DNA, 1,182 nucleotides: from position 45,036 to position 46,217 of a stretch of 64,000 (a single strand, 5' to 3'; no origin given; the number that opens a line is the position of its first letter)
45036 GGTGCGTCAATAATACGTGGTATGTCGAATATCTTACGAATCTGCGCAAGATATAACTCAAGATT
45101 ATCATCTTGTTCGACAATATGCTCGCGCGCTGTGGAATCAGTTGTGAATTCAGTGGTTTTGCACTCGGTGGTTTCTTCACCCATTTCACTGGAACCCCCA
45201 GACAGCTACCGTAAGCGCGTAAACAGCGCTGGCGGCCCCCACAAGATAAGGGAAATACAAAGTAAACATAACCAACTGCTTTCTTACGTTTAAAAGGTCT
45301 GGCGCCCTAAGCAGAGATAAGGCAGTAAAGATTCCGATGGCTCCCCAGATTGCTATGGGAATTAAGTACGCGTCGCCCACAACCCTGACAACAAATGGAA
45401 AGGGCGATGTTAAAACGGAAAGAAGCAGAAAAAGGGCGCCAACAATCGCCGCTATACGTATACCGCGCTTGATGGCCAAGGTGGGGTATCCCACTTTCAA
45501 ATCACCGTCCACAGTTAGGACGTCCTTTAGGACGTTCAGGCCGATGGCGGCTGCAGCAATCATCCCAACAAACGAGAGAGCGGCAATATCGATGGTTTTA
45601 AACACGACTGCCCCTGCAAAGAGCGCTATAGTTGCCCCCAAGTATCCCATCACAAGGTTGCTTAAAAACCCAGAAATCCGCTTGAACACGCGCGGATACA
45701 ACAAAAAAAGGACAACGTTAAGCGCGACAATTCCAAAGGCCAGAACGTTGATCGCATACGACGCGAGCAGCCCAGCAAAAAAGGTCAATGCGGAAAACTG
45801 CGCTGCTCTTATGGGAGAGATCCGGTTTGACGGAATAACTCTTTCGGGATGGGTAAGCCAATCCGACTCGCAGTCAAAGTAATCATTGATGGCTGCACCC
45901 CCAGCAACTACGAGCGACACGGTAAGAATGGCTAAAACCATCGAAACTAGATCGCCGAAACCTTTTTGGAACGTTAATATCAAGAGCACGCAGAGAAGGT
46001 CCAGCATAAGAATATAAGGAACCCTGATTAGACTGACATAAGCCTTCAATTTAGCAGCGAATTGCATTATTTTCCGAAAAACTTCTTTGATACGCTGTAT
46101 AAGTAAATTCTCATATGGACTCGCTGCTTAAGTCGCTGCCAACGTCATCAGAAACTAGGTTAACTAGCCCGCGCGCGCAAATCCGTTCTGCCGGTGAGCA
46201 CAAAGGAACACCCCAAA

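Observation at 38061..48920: Segmentally duplicated TrmB-regulator + geranylgeranyl-reductase modules with a UbiA prenyltransferase + SAM-MTase insertion, bracketed by paralogous small 4-Cys proteins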

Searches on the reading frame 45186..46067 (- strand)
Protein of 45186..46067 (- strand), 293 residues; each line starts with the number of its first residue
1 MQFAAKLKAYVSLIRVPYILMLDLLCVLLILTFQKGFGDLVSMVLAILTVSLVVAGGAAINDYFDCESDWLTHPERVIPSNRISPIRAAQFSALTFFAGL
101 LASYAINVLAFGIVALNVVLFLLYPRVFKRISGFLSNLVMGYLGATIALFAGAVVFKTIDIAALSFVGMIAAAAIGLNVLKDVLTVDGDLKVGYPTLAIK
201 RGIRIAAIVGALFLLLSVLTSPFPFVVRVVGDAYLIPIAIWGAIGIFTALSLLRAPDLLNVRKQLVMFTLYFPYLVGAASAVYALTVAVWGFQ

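Call 4: search_protein_families(library=pfam, proteins=[window:45186-46067:-], max_evalue=0.01)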
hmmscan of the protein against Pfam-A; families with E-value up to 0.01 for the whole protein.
window:45186-46067:- (293 aa): 1 family
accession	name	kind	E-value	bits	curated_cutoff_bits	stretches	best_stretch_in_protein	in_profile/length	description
PF01040.23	UbiA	-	2e-31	109.6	34.2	1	31-268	9-246/250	UbiA prenyltransferase family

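Call 5: search_protein_families(library=ncbifam, proteins=[window:45186-46067:-], max_evalue=0.01)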
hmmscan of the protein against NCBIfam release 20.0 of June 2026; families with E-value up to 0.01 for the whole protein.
window:45186-46067:- (293 aa): 18 families
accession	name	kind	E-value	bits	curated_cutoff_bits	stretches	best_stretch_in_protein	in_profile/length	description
NF009521.0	PRK12882.1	equivalog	7.7e-42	143.4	296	1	6-276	4-275/280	geranylgeranylglycerol-phosphate geranylgeranyltransferase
NF009523.0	PRK12884.1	equivalog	5.9e-38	130.7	269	1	5-261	2-255/279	prenyltransferase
NF009522.0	PRK12883.1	equivalog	3.2e-26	92.4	353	1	7-263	3-254/279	geranylgeranylglycerol-phosphate geranylgeranyltransferase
NF005742.0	PRK07566.1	equivalog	8.9e-18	64.4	313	1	44-220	69-249/315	chlorophyll synthase ChlG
TIGR01476.1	chlor_syn_BchG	subfamily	1.4e-16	60.8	212.3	1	25-212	20-212/283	(bacterio)chlorophyll synthase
NF035940.1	prenyl_rel_EboC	equivalog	9.9e-14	51.4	250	1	10-176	2-174/292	UbiA-like protein EboC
NF009513.0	PRK12872.1-3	equivalog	5.5e-12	45.8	288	1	4-223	9-234/293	prenyltransferase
TIGR01473.1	cyoE_ctaB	equivalog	1.3e-11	44.8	210.3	1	10-276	3-271/281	heme o synthase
TIGR01475.1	ubiA_other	subfamily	5.5e-10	39.1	180.8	1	6-271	1-267/282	UbiA-like polyprenyltransferase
NF003348.0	PRK04375.1-1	equivalog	4.9e-09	36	285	1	7-270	3-269/292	heme o synthase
TIGR02056.1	ChlG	equivalog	1.5e-08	34.6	436.45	1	44-210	56-232/306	chlorophyll synthase ChlG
NF008977.0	PRK12324.1-2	equivalog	4.5e-08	32.8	234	1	7-178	2-174/297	decaprenyl-phosphate phosphoribosyltransferase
NF045897.1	SCO3242_trans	equivalog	5.4e-08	32.7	260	1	46-103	36-93/287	SCO3242 family prenyltransferase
NF009512.0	PRK12872.1-1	equivalog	1e-07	31.8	278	1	10-218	3-232/303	geranylgeranylglycerol-phosphate geranylgeranyltransferase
NF009524.0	PRK12886.1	equivalog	1.4e-06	27.9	387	1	2-260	3-260/291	prenyltransferase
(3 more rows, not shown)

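Call 9: find_homologous_proteins(query=window:45186-46067:-, max_evalue=0.00001)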
Query window:45186-46067:- (293 aa): 174 proteins with E <= 0.00001 among 8000 candidates; the best 120 are listed.
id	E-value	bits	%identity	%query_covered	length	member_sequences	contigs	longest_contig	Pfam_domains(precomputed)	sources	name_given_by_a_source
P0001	1.2e-173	594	99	100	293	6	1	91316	PF01040.24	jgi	-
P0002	1.7e-145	502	85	100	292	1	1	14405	PF01040.24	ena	-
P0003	8.9e-145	500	86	100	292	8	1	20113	PF01040.24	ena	-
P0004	7.0e-144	497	83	100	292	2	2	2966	PF01040.24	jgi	jgi:geranylgeranylglycerol-phosphate geranylgeranyltransferase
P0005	6.9e-143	494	82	100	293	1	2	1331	PF01040.24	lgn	-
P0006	2.9e-140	485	81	100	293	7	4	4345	PF01040.24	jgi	jgi:geranylgeranylglycerol-phosphate geranylgeranyltransferase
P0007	3.2e-137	475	80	100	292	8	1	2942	PF01040.24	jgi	jgi:geranylgeranylglycerol-phosphate geranylgeranyltransferase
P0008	4.6e-134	465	78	100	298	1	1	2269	PF01040.24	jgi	jgi:geranylgeranylglycerol-phosphate geranylgeranyltransferase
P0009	5.8e-133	461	79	100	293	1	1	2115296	PF01040.24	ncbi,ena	-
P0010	1.4e-131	456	77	100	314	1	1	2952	PF01040.24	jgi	jgi:geranylgeranylglycerol-phosphate geranylgeranyltransferase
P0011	3.7e-130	452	76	100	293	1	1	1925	PF01040.24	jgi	jgi:geranylgeranylglycerol-phosphate geranylgeranyltransferase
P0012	4.7e-130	451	77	100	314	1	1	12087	PF01040.24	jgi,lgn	jgi:geranylgeranylglycerol-phosphate geranylgeranyltransferase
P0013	1.3e-128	447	76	100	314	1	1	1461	PF01040.24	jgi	jgi:geranylgeranylglycerol-phosphate geranylgeranyltransferase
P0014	1.8e-123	430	73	100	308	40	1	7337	PF01040.24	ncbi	-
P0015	2.0e-122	426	75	98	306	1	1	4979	PF01040.24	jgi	jgi:geranylgeranylglycerol-phosphate geranylgeranyltransferase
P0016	4.9e-114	399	68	99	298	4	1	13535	PF01040.24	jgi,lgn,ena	-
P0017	5.6e-112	392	78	84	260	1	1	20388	PF01040.24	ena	-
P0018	1.0e-111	391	67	99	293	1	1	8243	PF01040.24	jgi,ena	-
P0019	2.7e-110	387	65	99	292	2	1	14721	PF01040.24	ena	-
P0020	3.9e-110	386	65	99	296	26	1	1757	PF01040.24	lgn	-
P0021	2.2e-109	384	64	99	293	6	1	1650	PF01040.24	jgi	jgi:4-hydroxybenzoate polyprenyltransferase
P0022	6.3e-109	382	66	99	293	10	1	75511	PF01040.24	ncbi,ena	-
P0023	8.0e-109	382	66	99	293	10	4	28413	PF01040.24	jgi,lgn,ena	-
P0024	1.9e-108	381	64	99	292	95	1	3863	PF01040.24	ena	-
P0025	2.7e-108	380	64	99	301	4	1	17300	PF01040.24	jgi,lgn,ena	-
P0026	3.5e-108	380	66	99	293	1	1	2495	PF01040.24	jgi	-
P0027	9.9e-108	378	65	99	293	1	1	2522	PF01040.24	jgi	jgi:4-hydroxybenzoate polyprenyltransferase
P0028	1.5e-107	378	65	99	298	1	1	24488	PF01040.24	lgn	-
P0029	1.2e-106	375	65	97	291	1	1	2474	PF01040.24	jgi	jgi:geranylgeranylglycerol-phosphate geranylgeranyltransferase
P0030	2.6e-106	374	64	99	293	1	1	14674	PF01040.24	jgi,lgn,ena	-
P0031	3.6e-106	373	64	99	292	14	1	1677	PF01040.24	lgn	-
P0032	6.8e-106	372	69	90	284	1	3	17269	PF01040.24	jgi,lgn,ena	-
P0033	7.0e-106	372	62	99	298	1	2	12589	PF01040.24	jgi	jgi:geranylgeranylglycerol-phosphate geranylgeranyltransferase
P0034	1.5e-105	371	62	99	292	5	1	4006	PF01040.24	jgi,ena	-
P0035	5.5e-105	369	63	99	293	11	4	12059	PF01040.24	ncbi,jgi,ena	ncbi:MAG: UbiA family prenyltransferase [Halobacteriota archaeon]|jgi:geranylgeranylglycerol-phospha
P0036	5.8e-105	369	67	95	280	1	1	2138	PF01040.24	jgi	jgi:4-hydroxybenzoate polyprenyltransferase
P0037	8.6e-105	369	68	90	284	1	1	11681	PF01040.24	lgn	-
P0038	1.4e-104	368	64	99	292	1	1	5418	PF01040.24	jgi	jgi:geranylgeranylglycerol-phosphate geranylgeranyltransferase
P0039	2.4e-104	367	64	98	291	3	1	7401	PF01040.24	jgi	-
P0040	9.9e-104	365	63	99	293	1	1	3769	PF01040.24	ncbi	ncbi:MAG: UbiA family prenyltransferase [Halobacteriota archaeon]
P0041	1.0e-103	365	63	99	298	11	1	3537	PF01040.24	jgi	jgi:4-hydroxybenzoate polyprenyltransferase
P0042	1.0e-103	365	63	99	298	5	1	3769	PF01040.24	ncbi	ncbi:MAG: UbiA family prenyltransferase [Halobacteriota archaeon]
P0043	1.3e-103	365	62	99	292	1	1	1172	PF01040.24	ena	-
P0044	3.0e-103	364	67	90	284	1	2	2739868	PF01040.24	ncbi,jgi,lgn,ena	-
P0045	3.3e-103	363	63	99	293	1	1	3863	PF01040.24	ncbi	ncbi:MAG: UbiA family prenyltransferase [Halobacteriota archaeon]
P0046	3.5e-103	363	63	99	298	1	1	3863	PF01040.24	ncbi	ncbi:MAG: UbiA family prenyltransferase [Halobacteriota archaeon]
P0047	4.0e-103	363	67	90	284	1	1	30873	PF01040.24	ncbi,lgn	ncbi:MAG: UbiA family prenyltransferase [Halobacteriota archaeon]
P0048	6.9e-103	362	62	99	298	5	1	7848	PF01040.24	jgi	jgi:geranylgeranylglycerol-phosphate geranylgeranyltransferase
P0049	7.9e-103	362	61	99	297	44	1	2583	PF01040.24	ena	-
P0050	9.2e-103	362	63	99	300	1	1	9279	PF01040.24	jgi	jgi:geranylgeranylglycerol-phosphate geranylgeranyltransferase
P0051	4.3e-102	360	61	99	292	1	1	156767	PF01040.24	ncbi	ncbi:MAG: UbiA family prenyltransferase [Halobacteriota archaeon]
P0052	5.0e-102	360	61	99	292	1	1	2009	PF01040.24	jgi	-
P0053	6.6e-102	359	62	98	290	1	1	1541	PF01040.24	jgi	jgi:geranylgeranylglycerol-phosphate geranylgeranyltransferase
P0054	7.7e-101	356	67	90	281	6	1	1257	PF01040.24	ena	-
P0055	1.0e-100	355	66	89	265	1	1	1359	PF01040.24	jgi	jgi:geranylgeranylglycerol-phosphate geranylgeranyltransferase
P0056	1.3e-100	355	65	92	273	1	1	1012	PF01040.24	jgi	jgi:geranylgeranylglycerol-phosphate geranylgeranyltransferase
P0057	1.7e-100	354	60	99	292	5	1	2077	PF01040.24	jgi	jgi:4-hydroxybenzoate polyprenyltransferase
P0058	1.9e-100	354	60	97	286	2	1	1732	PF01040.24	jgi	jgi:geranylgeranylglycerol-phosphate geranylgeranyltransferase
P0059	1.1e-99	352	67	88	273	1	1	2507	PF01040.24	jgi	jgi:4-hydroxybenzoate polyprenyltransferase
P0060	2.0e-99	351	60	99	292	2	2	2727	PF01040.24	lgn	-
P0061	3.6e-99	350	61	99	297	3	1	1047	PF01040.24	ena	-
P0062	7.0e-99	349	62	97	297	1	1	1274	PF01040.24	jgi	jgi:4-hydroxybenzoate polyprenyltransferase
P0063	9.3e-99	349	60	99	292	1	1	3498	PF01040.24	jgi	jgi:geranylgeranylglycerol-phosphate geranylgeranyltransferase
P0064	1.0e-98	349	62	95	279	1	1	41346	PF01040.24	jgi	jgi:geranylgeranylglycerol-phosphate geranylgeranyltransferase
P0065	1.1e-98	348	59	99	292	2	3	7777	PF01040.24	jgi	jgi:4-hydroxybenzoate polyprenyltransferase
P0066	1.5e-98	348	65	91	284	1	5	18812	PF01040.24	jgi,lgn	jgi:geranylgeranylglycerol-phosphate geranylgeranyltransferase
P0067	5.3e-98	346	60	98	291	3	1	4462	PF01040.24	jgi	jgi:geranylgeranylglycerol-phosphate geranylgeranyltransferase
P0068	5.5e-98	346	63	95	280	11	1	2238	PF01040.24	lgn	-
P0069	8.8e-98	346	56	99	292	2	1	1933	PF01040.24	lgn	-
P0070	1.1e-97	345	63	92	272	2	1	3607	PF01040.24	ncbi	ncbi:MAG: UbiA family prenyltransferase, partial [Halobacteriota archaeon]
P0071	1.8e-97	345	60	99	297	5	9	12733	PF01040.24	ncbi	ncbi:MAG: UbiA family prenyltransferase [Halobacteriota archaeon]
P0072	2.8e-97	344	65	90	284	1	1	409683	PF01040.24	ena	-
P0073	9.5e-97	342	63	90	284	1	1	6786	PF01040.24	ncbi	-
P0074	4.2e-96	340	64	90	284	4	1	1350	PF01040.24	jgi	jgi:geranylgeranylglycerol-phosphate geranylgeranyltransferase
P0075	8.5e-96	339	58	99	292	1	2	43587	PF01040.24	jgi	jgi:geranylgeranylglycerol-phosphate geranylgeranyltransferase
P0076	1.4e-95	338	58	99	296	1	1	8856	PF01040.24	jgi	jgi:4-hydroxybenzoate polyprenyltransferase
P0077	2.0e-95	338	65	92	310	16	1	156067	PF01040.24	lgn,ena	-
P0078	4.6e-95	337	63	90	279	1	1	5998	PF01040.24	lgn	-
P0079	1.3e-94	335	64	90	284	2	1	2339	PF01040.24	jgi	-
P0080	3.2e-94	334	58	99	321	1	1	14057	PF01040.24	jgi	jgi:geranylgeranylglycerol-phosphate geranylgeranyltransferase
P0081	1.1e-93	332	63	90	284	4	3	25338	PF01040.24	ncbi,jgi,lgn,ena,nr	ncbi:MAG TPA: UbiA family prenyltransferase [Candidatus Acidoferrum sp.]|nr:UbiA family prenyltransf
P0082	2.5e-93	331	64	90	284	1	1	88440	PF01040.24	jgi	jgi:4-hydroxybenzoate polyprenyltransferase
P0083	7.9e-93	329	66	84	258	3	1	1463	PF01040.24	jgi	-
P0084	2.4e-92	328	57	99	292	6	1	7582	PF01040.24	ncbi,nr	ncbi:MAG TPA: UbiA family prenyltransferase [Candidatus Acidoferrales bacterium]|nr:UbiA family pren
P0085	3.2e-89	318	62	86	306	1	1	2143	PF01040.24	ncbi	-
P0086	6.8e-89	316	61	91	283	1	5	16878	PF01040.24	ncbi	ncbi:MAG: UbiA family prenyltransferase, partial [Halobacteriota archaeon]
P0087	7.0e-89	316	60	90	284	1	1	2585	PF01040.24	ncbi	-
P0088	4.2e-88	314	63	83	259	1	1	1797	PF01040.24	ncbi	-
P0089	4.3e-88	314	62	86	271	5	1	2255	PF01040.24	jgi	-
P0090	1.1e-87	312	59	90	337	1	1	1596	PF01040.24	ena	-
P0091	2.2e-87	311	64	84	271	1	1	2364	PF01040.24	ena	-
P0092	4.0e-87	311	65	84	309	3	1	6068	PF01040.24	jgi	jgi:geranylgeranylglycerol-phosphate geranylgeranyltransferase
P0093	2.0e-86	308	59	91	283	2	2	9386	PF01040.24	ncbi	ncbi:MAG: UbiA family prenyltransferase, partial [Halobacteriota archaeon]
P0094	3.5e-86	308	57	92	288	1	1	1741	PF01040.24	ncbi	-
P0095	2.4e-84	302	56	92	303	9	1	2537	PF01040.24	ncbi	-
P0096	2.4e-84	302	63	82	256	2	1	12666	PF01040.24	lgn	-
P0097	4.9e-83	297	56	91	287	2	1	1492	PF01040.24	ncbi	-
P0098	2.9e-82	295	72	70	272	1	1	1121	PF01040.24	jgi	jgi:4-hydroxybenzoate polyprenyltransferase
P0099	1.7e-80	289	75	67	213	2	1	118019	PF01040.24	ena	-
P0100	2.2e-80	289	65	77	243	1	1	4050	PF01040.24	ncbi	-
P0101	2.8e-80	288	64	78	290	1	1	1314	PF01040.24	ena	-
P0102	2.1e-79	285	65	77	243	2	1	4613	PF01040.24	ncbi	-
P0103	7.9e-79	283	55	92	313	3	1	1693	PF01040.24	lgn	-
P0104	2.8e-71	259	70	68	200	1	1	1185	PF01040.24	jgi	jgi:geranylgeranylglycerol-phosphate geranylgeranyltransferase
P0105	2.9e-68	249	75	57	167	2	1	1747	PF01040.24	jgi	-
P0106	7.2e-68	247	64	69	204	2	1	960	PF01040.24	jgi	jgi:4-hydroxybenzoate polyprenyltransferase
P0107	3.5e-65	239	51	90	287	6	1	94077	PF01040.24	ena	-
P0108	2.2e-61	226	67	57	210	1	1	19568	PF01040.24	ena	-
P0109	6.4e-59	218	45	90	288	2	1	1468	PF01040.24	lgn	-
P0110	4.1e-58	215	61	63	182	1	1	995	PF01040.24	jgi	jgi:4-hydroxybenzoate polyprenyltransferase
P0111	1.6e-56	210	63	60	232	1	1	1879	PF01040.24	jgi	-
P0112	2.0e-55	207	43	93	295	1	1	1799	PF01040.24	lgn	-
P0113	2.0e-53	200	64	55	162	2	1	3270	PF01040.24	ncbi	ncbi:MAG: hypothetical protein ACXV39_12860, partial [Halobacteriota archaeon]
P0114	1.3e-48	184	64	52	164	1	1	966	PF01040.24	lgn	-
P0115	2.2e-37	147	38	92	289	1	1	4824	PF01040.24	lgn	-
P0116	2.6e-37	147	38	92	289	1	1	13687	PF01040.24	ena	-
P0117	3.7e-37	147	38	87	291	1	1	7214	PF01040.24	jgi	jgi:geranylgeranylglycerol-phosphate geranylgeranyltransferase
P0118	3.8e-37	147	39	90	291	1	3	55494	PF01040.24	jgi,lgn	jgi:geranylgeranylglycerol-phosphate geranylgeranyltransferase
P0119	9.8e-37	145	38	90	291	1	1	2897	PF01040.24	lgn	-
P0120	1.1e-36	145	37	92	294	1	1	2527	PF01040.24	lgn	-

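Call 12: find_related_loci(query=A2, collection=genome_contigs, flank=10000)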
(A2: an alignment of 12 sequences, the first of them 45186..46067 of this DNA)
Query A2 (293 aa) in genome_contigs; peptide patterns used: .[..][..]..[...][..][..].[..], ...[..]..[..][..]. (x = any residue, [..] = any of these).
599 stretches matched a pattern (row limit reached: there are more); 255 encode a relative of the query (tblastn E <= 1e-3); the best 80 are kept; 80 distinct loci.
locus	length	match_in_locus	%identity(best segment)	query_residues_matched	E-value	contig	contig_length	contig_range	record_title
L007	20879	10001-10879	79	1-293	6e-144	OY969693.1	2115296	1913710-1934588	MAG: Euryarchaeota archaeon isolate MFD04408.bin.c.4 genome assembly, chromosome: 1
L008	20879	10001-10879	75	1-293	2e-136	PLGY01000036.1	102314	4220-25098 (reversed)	MAG: Methanobacteriota archaeon isolate bog_38 73.20110800_S2M.16_contig_4702, whole genome shotgun sequence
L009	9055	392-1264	65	1-291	2e-117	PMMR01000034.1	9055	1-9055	MAG: Methanobacteriota archaeon isolate fen_3 73.20100900_E2D.1_contig_2388, whole genome shotgun sequence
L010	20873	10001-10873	65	1-291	4e-117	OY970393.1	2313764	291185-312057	MAG: Euryarchaeota archaeon isolate MFD01231.bin.c.6 genome assembly, chromosome: 1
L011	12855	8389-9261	67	1-291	8e-116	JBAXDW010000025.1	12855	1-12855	MAG: Methanobacteriota archaeon isolate ELA229 MAG229_25, whole genome shotgun sequence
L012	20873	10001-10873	66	1-291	3e-113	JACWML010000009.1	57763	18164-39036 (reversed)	MAG: Methanomicrobia archaeon isolate SPRUCE.2015.31.metabat2.23 SPRUCE.2015.31_scaffold_249, whole genome shotgun seque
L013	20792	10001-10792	65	6-269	2e-107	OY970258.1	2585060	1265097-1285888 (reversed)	MAG: Euryarchaeota archaeon isolate MFD04408.bin.c.2 genome assembly, chromosome: 1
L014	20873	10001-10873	62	1-291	2e-106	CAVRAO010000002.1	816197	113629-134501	MAG: Euryarchaeota archaeon isolate MFD00032.bin.1.50 genome assembly, contig: contig_12490, whole genome shotgun sequen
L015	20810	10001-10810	65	1-270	6e-104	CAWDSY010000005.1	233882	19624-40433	MAG: Euryarchaeota archaeon isolate MFD03726.bin.3.148 genome assembly, contig: contig_32457, whole genome shotgun seque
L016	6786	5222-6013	63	6-269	2e-101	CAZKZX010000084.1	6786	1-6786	MAG TPA_asm: uncultured Methanomicrobia archaeon isolate binchicken_co91_391 genome assembly, contig: NODE_15812_length_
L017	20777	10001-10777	52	6-265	1e-78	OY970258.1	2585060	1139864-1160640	MAG: Euryarchaeota archaeon isolate MFD04408.bin.c.2 genome assembly, chromosome: 1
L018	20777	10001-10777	49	6-265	4e-72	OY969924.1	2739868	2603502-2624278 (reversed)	MAG: Euryarchaeota archaeon isolate MFD04492.bin.2.48 genome assembly, chromosome: 1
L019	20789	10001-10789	51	1-263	1e-70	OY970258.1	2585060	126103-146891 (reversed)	MAG: Euryarchaeota archaeon isolate MFD04408.bin.c.2 genome assembly, chromosome: 1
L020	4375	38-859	46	6-279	2e-67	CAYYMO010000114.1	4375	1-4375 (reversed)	MAG TPA_asm: uncultured Methanomicrobia archaeon isolate SRP140028_co1_490 genome assembly, contig: k141_586287, whole g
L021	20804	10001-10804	44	2-269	6e-67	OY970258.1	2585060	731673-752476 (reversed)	MAG: Euryarchaeota archaeon isolate MFD04408.bin.c.2 genome assembly, chromosome: 1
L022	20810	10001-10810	37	1-270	4e-47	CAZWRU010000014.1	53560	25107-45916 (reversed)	MAG TPA_asm: uncultured Candidatus Bathyarchaeia archaeon isolate SRP192927_co7_249 genome assembly, contig: NODE_838_le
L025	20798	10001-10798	38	8-263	9e-44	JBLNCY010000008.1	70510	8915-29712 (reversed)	MAG: Methanocella sp. isolate MAG113 PRJNA950955_bin21_renamed_7, whole genome shotgun sequence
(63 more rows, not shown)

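Call 15: find_encoding_contigs(protein=P0044, flank=8000, max_places=3)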
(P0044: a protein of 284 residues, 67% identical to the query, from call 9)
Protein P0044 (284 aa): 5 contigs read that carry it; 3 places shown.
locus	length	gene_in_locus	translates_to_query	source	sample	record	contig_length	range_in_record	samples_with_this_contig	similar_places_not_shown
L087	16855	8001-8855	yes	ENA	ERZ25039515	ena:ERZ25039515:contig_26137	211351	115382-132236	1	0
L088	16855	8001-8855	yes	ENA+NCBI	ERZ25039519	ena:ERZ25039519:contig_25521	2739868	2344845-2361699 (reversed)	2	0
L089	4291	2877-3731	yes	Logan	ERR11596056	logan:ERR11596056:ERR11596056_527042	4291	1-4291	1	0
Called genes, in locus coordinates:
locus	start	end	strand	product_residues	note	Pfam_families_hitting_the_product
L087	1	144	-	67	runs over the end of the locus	-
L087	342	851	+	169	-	-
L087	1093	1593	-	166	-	-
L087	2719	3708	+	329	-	PF04015:DUF362, PF14697:Fer4_21 (faint), PF13183:Fer4_8 (faint), PF00037:Fer4 (weak), PF12797:Fer4_2 (faint), PF12838:Fer4_7 (weak), PF13187:Fer4_9, PF13237:Fer4_10, +3 more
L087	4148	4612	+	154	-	PF13367:PrsW-protease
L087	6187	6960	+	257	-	PF01828:Peptidase_A4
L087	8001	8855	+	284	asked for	PF01040:UbiA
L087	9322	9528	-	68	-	-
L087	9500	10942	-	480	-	PF01734:Patatin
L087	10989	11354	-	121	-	-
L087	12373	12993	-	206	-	-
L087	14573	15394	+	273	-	PF01978:TrmB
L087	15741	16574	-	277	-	PF01978:TrmB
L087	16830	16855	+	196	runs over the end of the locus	PF04191:PEMT, PF04140:ICMT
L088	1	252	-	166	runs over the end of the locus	-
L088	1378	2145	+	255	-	PF04015:DUF362, PF13183:Fer4_8 (faint), PF14697:Fer4_21 (faint), PF13187:Fer4_9, PF00037:Fer4 (weak), PF12797:Fer4_2 (faint), PF13237:Fer4_10, PF12838:Fer4_7 (weak), +3 more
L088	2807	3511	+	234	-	PF13367:PrsW-protease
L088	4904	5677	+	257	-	PF01828:Peptidase_A4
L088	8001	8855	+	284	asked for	PF01040:UbiA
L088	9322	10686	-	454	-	PF01734:Patatin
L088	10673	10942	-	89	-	PF01734:Patatin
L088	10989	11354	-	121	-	-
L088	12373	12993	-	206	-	-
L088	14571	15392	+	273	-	PF01978:TrmB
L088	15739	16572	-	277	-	PF01978:TrmB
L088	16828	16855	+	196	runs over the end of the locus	PF04191:PEMT, PF04140:ICMT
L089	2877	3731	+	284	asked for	PF01040:UbiA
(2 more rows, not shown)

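Call 27: search_solved_structures(query=window:45186-46067:-, max_evalue=0.01)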
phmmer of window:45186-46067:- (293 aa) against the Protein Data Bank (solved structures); distinct sequences matched with E-value up to 0.01: 3.
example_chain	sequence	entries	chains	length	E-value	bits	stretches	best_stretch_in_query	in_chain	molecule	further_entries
6m31_A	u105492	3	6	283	2e-28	103.3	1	3-263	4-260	Digeranylgeranylglyceryl phosphate synthase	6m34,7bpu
9sas_C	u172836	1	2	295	4.8e-09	39.7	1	45-212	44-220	Chlorophyll a synthase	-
9sau_C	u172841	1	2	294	4.9e-09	39.7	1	45-212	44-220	Chlorophyll a synthase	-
